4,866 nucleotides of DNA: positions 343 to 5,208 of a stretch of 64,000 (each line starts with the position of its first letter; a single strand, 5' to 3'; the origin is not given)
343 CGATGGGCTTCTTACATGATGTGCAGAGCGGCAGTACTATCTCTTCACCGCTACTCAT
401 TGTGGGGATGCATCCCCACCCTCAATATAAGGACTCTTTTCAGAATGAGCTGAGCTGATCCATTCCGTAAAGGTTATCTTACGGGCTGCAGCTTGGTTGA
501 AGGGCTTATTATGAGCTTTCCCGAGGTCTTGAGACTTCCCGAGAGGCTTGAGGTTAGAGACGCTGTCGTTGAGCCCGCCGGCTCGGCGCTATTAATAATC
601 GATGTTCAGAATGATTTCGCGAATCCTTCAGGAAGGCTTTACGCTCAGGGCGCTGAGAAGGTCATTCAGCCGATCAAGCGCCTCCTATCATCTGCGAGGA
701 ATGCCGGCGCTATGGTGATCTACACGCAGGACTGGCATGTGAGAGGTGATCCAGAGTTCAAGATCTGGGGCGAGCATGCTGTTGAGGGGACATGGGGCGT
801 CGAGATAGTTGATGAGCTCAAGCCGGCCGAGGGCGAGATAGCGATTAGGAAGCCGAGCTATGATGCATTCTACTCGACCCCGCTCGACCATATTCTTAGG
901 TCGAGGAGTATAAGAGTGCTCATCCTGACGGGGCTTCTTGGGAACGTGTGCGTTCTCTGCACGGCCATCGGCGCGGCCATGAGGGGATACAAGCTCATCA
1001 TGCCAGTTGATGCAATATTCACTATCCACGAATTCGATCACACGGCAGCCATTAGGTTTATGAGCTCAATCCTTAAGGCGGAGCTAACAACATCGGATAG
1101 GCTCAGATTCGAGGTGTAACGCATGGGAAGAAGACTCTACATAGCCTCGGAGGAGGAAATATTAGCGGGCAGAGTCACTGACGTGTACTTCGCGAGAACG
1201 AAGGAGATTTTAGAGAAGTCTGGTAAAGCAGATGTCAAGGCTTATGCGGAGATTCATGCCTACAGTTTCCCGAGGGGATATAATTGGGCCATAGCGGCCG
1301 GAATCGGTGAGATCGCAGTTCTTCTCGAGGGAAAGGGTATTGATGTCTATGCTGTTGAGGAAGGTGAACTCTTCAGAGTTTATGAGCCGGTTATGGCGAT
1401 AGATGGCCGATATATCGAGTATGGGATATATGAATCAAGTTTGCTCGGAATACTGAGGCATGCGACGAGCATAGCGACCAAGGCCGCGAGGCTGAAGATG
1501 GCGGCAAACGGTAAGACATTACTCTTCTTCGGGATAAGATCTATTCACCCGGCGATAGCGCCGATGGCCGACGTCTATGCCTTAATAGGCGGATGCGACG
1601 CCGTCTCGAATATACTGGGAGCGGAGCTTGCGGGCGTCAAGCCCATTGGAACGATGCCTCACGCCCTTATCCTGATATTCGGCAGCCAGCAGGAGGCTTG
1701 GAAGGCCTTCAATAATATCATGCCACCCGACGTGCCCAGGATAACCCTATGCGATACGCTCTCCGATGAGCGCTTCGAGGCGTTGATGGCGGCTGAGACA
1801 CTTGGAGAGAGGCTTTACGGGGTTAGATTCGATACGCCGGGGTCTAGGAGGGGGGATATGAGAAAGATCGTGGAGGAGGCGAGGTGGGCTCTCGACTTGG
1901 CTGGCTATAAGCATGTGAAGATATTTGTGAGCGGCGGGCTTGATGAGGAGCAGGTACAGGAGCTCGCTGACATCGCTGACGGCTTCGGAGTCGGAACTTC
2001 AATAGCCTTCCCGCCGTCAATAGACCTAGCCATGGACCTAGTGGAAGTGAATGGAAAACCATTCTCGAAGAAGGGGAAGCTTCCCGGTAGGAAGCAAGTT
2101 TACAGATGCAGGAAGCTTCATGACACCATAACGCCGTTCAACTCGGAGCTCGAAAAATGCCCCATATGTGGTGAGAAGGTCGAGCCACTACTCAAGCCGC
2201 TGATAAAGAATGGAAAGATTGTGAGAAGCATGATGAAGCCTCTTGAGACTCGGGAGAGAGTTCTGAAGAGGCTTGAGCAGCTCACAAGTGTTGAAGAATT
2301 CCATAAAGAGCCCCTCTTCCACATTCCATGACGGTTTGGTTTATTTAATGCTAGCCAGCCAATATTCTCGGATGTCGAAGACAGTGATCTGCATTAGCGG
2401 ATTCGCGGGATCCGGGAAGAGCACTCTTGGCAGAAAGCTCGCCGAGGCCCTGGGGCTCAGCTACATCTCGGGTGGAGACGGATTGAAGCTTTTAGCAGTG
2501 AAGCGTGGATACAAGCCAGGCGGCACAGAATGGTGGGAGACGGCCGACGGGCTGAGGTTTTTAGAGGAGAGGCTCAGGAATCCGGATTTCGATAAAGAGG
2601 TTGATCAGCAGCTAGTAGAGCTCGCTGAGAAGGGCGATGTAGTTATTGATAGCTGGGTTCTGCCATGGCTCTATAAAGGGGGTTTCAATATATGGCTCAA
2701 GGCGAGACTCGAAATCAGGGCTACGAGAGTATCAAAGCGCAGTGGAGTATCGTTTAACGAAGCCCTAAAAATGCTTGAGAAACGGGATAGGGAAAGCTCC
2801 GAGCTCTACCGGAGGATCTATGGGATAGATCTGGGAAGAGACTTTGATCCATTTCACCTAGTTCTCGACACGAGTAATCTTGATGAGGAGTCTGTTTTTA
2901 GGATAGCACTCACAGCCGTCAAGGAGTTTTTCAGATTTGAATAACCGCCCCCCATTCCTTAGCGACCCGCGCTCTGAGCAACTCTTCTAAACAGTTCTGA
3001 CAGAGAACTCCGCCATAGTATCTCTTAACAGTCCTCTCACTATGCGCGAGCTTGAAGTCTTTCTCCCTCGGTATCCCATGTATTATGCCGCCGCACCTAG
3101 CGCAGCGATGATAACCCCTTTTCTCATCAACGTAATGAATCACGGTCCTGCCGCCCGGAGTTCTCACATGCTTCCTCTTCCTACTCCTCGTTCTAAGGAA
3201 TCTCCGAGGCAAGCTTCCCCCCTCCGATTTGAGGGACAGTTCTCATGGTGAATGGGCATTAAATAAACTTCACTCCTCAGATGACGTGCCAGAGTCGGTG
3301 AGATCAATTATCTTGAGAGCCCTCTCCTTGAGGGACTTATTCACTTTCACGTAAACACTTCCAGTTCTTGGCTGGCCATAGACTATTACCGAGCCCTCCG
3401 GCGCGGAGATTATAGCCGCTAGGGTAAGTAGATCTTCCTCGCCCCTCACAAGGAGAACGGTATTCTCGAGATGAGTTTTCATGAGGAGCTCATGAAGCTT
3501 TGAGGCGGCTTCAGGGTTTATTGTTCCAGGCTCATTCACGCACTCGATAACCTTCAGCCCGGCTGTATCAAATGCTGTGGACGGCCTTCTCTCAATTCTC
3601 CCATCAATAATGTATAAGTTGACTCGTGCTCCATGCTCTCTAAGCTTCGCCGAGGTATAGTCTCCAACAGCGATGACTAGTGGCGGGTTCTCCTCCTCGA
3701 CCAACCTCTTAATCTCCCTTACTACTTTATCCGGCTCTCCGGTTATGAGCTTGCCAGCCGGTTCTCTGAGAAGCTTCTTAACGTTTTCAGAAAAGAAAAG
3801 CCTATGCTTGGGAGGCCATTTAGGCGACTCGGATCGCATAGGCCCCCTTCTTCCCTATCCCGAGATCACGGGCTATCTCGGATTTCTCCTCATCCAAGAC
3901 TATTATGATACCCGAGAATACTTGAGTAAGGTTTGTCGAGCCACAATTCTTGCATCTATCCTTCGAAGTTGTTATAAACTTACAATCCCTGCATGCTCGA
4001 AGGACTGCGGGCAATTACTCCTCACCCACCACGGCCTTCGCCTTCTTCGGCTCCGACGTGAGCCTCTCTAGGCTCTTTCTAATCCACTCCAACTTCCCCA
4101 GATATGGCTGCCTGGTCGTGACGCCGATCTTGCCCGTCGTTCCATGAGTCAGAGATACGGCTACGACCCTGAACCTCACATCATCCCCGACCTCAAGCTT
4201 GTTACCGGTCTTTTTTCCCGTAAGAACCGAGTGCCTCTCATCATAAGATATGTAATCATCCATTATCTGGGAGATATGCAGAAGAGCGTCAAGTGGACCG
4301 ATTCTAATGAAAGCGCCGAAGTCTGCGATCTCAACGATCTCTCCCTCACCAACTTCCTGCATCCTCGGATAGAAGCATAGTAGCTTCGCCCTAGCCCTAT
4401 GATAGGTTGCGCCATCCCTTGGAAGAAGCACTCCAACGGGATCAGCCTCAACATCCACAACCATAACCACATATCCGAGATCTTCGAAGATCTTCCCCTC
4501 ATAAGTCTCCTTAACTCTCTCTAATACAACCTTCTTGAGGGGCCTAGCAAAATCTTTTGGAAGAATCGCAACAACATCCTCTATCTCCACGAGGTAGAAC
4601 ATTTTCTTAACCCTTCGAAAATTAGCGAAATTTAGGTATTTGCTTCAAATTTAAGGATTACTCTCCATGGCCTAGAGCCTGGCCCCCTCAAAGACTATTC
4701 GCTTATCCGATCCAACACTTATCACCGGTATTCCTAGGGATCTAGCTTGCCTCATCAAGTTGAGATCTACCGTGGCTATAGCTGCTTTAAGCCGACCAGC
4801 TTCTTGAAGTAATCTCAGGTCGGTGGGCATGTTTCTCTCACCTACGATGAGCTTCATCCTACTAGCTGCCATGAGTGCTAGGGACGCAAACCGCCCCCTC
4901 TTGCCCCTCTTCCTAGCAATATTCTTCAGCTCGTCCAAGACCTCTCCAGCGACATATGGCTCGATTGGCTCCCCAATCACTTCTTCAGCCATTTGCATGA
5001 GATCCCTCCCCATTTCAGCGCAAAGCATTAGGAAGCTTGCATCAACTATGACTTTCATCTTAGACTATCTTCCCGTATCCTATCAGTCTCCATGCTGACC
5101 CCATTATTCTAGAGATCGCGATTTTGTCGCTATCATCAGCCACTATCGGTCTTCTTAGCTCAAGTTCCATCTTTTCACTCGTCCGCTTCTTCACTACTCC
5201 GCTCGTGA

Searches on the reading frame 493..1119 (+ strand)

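Call 45: search_protein_families(library=pfam, proteins=[window:493-1119:+], max_evalue=0.0001)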
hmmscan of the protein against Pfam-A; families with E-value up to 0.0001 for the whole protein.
window:493-1119:+ (208 aa): 1 family
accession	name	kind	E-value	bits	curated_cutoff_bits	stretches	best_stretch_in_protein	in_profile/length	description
PF00857.26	Isochorismatase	-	3.2e-43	148.3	27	1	31-200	1-172/175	Isochorismatase domain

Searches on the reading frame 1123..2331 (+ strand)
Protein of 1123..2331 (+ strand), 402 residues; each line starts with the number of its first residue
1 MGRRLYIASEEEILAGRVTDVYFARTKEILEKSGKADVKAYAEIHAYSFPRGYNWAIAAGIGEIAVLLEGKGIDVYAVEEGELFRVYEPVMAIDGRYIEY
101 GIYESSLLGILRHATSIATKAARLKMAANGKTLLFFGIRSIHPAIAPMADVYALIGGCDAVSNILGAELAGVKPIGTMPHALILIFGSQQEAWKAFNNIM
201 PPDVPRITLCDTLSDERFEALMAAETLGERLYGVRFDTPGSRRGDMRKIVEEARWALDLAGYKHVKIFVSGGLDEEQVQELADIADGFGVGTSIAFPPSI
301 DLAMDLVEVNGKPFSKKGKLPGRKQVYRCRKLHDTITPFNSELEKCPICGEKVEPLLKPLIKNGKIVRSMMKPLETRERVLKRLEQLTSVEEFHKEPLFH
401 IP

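Call 45: search_protein_families(library=pfam, proteins=[window:1123-2331:+], max_evalue=0.0001)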
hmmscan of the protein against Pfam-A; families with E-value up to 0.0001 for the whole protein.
window:1123-2331:+ (402 aa): 2 families
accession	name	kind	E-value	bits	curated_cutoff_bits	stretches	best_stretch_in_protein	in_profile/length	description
PF01729.25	QRPTase_C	-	2.6e-18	66.8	23.1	1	117-305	1-169/169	Quinolinate phosphoribosyl transferase, C-terminal domain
PF02749.22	QRPTase_N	-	2.9e-16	59.9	27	1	20-114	1-81/82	Quinolinate phosphoribosyl transferase, N-terminal domain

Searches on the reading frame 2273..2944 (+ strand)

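Call 45: search_protein_families(library=pfam, proteins=[window:2273-2944:+], max_evalue=0.0001)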
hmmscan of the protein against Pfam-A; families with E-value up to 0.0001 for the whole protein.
window:2273-2944:+ (223 aa): 5 families
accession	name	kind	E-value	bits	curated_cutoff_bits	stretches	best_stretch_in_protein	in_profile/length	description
PF13189.12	Cytidylate_kin2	-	4.8e-19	69.6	28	1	38-201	1-175/176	Cytidylate kinase-like family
PF13238.12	AAA_18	-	1.1e-10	42.5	29.4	1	39-157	1-112/128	AAA domain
PF02224.24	Cytidylate_kin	-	8.8e-09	35.8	26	0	39-69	1-31/211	Cytidylate kinase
PF13207.12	AAA_17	-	2.5e-08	34.7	27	1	43-130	2-81/136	AAA domain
PF01202.28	SKI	-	2.4e-05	25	22.1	0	46-65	2-21/159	Shikimate kinase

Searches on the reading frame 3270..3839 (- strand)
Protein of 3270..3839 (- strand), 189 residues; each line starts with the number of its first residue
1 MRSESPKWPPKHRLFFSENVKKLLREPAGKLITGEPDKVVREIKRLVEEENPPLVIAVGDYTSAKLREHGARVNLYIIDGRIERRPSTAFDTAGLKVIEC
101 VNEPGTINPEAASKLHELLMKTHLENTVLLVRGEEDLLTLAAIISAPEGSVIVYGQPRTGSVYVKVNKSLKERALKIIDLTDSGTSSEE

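Call 45: search_protein_families(library=pfam, proteins=[window:3270-3839:-], max_evalue=0.0001)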
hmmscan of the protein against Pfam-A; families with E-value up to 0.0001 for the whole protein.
window:3270-3839:- (189 aa): 1 family
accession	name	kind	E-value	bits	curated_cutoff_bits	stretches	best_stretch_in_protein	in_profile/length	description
PF04019.17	DUF359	-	6.3e-30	103.8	25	1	62-179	1-123/126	Protein of unknown function (DUF359)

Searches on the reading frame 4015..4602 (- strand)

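Call 45: search_protein_families(library=pfam, proteins=[window:4015-4602:-], max_evalue=0.0001)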
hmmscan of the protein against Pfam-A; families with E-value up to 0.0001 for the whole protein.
window:4015-4602:- (195 aa): 2 families
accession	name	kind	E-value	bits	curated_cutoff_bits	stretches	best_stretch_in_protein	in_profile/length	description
PF00575.29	S1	-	3.5e-11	43.8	22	1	82-151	5-64/74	S1 RNA binding domain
PF03876.22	SHS2_Rpb7-N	-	1.8e-10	41.2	24.8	1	8-63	1-56/57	SHS2 domain found in N terminus of Rpb7p/Rpc25p/MJ0397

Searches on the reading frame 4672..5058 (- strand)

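Call 45: search_protein_families(library=pfam, proteins=[window:4672-5058:-], max_evalue=0.0001)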
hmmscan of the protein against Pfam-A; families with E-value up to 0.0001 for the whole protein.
window:4672-5058:- (128 aa): 1 family
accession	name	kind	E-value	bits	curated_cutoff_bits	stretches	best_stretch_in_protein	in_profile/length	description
PF18477.7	PIN_9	-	2.7e-08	34.5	26.3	1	3-114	1-112/116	PIN like domain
